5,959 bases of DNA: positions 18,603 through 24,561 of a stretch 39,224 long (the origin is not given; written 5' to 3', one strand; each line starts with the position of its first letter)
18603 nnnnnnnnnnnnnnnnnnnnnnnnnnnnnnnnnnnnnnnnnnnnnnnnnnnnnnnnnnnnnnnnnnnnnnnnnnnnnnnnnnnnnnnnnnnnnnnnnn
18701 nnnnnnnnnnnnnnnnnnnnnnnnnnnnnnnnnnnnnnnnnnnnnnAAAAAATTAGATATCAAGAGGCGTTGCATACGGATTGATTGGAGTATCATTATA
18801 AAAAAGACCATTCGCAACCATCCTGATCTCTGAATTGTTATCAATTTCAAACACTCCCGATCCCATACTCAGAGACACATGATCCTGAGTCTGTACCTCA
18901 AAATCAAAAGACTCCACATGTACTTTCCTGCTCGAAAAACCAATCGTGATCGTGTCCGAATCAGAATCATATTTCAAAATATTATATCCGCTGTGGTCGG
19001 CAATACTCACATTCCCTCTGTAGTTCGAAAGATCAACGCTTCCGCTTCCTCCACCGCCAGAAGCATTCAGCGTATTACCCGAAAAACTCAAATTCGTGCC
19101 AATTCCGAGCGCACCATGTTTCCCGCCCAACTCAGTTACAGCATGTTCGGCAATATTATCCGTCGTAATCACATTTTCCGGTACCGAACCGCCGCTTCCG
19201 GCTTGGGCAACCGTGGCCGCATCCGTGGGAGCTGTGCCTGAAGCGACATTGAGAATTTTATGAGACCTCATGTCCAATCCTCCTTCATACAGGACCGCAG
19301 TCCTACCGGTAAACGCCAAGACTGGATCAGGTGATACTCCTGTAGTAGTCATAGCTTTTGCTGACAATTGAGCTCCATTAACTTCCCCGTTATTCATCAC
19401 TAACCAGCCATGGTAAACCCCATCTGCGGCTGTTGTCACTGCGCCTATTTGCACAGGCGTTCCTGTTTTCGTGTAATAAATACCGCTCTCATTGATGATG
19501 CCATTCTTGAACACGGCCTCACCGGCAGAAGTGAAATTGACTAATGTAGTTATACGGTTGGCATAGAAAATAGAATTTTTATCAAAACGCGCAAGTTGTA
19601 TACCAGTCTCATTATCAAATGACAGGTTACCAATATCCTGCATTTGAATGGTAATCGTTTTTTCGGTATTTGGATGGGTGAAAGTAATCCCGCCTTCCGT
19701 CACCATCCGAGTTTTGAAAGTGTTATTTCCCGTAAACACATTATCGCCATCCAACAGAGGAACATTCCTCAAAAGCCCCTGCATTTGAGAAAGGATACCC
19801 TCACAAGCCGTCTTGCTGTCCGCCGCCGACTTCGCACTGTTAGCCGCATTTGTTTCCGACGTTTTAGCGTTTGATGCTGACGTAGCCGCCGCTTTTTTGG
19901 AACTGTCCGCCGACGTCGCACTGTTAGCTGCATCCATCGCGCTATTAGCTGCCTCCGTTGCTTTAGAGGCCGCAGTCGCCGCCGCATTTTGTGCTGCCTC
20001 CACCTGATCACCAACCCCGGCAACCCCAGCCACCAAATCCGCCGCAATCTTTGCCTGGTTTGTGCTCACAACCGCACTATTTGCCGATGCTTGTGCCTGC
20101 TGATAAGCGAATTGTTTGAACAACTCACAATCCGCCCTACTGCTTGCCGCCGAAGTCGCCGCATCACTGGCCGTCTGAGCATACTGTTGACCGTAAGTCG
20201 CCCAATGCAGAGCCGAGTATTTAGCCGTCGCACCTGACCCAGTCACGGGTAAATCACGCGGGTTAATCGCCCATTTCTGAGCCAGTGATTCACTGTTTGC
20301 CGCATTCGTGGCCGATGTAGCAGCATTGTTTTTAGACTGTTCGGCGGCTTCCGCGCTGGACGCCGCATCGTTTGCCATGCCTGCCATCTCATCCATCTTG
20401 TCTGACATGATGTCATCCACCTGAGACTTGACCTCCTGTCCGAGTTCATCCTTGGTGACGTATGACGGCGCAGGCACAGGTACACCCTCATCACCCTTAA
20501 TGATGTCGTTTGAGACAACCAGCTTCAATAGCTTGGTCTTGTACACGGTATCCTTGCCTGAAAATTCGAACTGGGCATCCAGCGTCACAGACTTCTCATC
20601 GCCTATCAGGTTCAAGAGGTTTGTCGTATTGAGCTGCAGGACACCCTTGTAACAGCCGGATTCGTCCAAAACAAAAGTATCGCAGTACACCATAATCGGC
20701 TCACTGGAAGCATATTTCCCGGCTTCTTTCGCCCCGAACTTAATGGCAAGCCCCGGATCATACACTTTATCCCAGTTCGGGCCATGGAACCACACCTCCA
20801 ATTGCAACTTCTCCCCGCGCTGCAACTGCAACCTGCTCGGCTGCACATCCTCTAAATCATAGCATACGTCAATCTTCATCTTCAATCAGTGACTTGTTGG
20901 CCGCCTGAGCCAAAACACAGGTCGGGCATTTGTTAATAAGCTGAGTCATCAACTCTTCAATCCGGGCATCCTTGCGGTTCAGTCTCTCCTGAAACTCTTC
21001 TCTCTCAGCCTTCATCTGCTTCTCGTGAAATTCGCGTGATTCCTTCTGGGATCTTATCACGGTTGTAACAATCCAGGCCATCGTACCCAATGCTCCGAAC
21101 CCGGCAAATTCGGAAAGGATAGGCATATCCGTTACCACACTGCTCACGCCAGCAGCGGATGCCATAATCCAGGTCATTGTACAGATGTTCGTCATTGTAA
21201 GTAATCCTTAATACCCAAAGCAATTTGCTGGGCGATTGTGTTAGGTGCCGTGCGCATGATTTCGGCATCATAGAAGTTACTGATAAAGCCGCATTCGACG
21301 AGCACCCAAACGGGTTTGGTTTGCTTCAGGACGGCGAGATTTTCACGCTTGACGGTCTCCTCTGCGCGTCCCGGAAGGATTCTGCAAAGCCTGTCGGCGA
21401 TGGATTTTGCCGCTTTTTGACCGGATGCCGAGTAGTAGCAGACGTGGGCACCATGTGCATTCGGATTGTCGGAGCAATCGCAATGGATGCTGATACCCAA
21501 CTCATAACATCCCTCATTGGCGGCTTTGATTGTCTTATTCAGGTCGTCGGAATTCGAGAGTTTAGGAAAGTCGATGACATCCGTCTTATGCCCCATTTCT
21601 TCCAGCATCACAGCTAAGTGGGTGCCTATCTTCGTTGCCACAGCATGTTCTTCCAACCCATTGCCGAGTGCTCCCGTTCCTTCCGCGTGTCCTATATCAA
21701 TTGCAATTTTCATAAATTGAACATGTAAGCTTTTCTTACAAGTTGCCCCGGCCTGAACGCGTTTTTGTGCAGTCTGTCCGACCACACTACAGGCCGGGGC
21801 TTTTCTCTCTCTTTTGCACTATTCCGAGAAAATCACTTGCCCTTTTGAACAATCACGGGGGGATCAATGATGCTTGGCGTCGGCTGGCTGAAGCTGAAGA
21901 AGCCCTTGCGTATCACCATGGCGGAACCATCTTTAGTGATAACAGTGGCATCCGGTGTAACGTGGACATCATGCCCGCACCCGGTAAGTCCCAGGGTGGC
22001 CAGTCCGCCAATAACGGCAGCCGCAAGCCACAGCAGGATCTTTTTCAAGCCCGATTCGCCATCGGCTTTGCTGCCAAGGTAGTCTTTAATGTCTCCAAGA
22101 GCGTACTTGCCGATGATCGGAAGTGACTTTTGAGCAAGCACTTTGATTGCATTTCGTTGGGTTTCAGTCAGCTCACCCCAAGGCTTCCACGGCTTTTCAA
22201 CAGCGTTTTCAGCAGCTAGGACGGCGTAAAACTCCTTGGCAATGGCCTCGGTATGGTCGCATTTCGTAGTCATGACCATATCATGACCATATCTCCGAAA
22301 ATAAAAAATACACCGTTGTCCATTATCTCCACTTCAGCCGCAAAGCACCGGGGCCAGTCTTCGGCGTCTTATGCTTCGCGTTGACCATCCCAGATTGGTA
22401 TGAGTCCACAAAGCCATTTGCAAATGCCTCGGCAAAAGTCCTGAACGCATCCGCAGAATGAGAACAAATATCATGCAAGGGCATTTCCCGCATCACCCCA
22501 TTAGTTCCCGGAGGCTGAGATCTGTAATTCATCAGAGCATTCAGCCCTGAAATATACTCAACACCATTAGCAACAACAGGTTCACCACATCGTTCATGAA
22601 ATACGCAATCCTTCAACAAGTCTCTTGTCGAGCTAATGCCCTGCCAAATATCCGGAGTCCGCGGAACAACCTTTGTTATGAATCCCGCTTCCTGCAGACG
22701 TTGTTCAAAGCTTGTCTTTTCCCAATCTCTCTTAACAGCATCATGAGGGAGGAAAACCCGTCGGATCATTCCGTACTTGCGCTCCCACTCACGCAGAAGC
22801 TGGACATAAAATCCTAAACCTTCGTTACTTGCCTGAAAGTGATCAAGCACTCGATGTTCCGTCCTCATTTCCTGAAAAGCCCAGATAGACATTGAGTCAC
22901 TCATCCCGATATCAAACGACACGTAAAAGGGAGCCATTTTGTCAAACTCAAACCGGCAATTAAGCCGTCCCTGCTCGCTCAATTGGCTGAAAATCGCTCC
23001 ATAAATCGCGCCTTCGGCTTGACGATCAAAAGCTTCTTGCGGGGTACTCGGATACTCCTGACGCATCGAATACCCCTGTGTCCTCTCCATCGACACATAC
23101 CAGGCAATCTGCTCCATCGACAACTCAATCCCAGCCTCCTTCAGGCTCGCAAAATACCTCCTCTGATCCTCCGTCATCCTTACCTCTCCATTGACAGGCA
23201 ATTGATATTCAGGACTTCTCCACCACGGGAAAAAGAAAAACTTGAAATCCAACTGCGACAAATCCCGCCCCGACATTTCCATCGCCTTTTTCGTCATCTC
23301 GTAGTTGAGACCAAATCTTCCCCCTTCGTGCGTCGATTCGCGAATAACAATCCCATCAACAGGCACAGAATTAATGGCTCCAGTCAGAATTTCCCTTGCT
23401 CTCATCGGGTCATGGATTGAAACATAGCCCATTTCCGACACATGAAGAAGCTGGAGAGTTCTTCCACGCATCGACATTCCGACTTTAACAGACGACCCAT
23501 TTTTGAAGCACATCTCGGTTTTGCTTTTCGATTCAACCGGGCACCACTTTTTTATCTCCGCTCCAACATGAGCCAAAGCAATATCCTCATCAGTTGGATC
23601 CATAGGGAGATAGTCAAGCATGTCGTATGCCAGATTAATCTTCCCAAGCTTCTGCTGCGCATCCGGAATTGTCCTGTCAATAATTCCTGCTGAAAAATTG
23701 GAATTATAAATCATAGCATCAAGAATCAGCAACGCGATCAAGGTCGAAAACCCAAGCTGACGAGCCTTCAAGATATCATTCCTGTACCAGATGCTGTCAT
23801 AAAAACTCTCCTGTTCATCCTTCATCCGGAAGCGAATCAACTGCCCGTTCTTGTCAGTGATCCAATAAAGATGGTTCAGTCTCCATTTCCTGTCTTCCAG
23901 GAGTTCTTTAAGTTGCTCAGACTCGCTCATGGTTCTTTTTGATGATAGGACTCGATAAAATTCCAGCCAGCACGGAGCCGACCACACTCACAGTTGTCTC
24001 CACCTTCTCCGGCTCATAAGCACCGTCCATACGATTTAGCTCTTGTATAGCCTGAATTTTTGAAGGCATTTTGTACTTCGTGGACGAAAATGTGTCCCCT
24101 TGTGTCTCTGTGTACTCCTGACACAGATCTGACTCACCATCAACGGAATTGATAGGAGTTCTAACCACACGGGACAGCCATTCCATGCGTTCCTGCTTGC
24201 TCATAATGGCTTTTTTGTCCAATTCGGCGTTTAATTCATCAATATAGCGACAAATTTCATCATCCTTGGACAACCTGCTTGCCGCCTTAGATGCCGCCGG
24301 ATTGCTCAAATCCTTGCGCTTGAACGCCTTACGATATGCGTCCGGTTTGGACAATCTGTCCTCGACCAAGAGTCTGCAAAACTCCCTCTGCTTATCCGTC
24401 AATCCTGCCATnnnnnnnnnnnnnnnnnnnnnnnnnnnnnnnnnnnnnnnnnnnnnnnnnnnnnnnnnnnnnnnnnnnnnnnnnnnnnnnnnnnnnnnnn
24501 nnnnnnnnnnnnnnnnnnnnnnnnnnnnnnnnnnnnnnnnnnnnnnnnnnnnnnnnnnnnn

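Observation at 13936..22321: Conserved 24-nt motif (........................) repeated upstream of the lysis, head and capsid blocks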

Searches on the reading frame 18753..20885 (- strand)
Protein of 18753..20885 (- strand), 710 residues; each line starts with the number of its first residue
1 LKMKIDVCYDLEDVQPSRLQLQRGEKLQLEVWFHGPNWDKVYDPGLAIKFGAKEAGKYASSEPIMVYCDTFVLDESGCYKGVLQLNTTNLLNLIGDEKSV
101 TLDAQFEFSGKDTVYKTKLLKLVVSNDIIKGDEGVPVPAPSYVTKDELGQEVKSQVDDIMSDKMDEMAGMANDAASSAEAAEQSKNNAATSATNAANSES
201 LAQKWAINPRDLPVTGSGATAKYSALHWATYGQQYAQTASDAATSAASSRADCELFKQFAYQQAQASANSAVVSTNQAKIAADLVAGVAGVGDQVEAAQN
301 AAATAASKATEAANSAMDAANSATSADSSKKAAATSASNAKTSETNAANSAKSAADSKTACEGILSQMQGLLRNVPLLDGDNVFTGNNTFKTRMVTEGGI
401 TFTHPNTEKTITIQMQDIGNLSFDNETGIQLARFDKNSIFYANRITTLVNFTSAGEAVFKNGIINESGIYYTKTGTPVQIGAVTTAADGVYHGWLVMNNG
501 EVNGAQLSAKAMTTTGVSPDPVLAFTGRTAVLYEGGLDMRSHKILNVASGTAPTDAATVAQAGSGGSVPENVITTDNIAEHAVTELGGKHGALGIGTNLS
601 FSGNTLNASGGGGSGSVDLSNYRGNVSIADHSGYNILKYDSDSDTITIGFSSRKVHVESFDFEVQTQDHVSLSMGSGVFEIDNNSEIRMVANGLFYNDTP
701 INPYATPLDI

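Call 10: search_protein_families(library=pfam, proteins=[window:18753-20885:-], max_evalue=0.01)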
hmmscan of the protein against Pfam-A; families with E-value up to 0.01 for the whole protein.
window:18753-20885:- (710 aa): 0 families

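Call 51: search_protein_families(library=phrogs, proteins=[window:18753-20885:-], max_evalue=0.001)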
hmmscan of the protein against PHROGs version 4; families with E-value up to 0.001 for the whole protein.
window:18753-20885:- (710 aa): 4 families
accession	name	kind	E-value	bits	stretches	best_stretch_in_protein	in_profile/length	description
phrog_9502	-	tail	1.7e-09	38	1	233-418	155-337/647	tail fiber protein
phrog_38058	-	tail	3.6e-05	23.2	1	163-359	248-432/708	tail fiber protein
phrog_4242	-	tail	5.3e-05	23.7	0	224-419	160-365/628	tail fiber protein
phrog_13980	-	tail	0.0002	21.3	0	168-283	214-320/756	tail fiber protein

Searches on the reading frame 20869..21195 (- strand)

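Call 10: search_protein_families(library=pfam, proteins=[window:20869-21195:-], max_evalue=0.01)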
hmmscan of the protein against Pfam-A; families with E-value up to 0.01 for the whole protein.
window:20869-21195:- (108 aa): 2 families
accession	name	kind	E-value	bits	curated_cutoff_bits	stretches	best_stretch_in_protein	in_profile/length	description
PF01810.24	LysE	-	0.0013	18.7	25.6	1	5-68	36-100/193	LysE type translocator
PF09321.15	DUF1978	-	0.0085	15.9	25.4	1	50-86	179-218/244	Domain of unknown function (DUF1978)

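Call 51: search_protein_families(library=phrogs, proteins=[window:20869-21195:-], max_evalue=0.001)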
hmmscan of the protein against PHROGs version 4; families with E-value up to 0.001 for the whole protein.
window:20869-21195:- (108 aa): 0 families

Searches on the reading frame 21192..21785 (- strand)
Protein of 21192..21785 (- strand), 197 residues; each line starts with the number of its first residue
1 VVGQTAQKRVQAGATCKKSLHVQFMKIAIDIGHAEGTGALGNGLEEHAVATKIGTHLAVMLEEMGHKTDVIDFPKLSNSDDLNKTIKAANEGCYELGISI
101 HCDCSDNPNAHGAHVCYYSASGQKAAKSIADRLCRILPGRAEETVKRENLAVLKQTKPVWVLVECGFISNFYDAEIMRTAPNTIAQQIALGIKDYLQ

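Call 10: search_protein_families(library=pfam, proteins=[window:21192-21785:-], max_evalue=0.01)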
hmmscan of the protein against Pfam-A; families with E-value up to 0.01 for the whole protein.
window:21192-21785:- (197 aa): 1 family
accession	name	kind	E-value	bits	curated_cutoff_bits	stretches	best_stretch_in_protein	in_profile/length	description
PF01520.23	Amidase_3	-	1.6e-26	93.9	27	1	27-193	1-173/174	N-acetylmuramoyl-L-alanine amidase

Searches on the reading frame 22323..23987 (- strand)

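Call 11: search_protein_families(library=pfam, proteins=[window:22323-23987:-], max_evalue=0.01)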
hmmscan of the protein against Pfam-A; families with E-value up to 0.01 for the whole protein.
window:22323-23987:- (554 aa): 0 families

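Call 35: search_protein_families(library=phrogs, proteins=[window:22323-23987:-], max_evalue=0.01)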
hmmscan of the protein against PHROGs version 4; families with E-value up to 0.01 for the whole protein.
window:22323-23987:- (554 aa): 4 families
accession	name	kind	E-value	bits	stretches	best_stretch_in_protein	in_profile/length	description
phrog_26724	-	unknown function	5.3e-51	173.9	2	25-124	5-104/192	-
phrog_2472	-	unknown function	1.2e-43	150.7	1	224-532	14-318/324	-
phrog_2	-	head and packaging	6.3e-17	62.6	1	35-524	256-596/807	terminase large subunit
phrog_38407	-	unknown function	2.2e-16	60.8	1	217-321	6-113/370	-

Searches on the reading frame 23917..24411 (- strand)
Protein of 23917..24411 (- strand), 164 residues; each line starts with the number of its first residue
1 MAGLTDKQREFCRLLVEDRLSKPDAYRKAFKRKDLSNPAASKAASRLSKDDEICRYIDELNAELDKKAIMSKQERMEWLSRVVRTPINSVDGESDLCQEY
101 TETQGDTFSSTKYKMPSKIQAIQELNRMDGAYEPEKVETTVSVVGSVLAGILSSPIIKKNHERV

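Call 11: search_protein_families(library=pfam, proteins=[window:23917-24411:-], max_evalue=0.01)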
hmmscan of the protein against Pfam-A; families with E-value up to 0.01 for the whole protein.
window:23917-24411:- (164 aa): 1 family
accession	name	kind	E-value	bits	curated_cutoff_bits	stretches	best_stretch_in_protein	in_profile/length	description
PF03592.21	Terminase_2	-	8.3e-11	43.1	26.1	1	4-138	1-136/141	Terminase small subunit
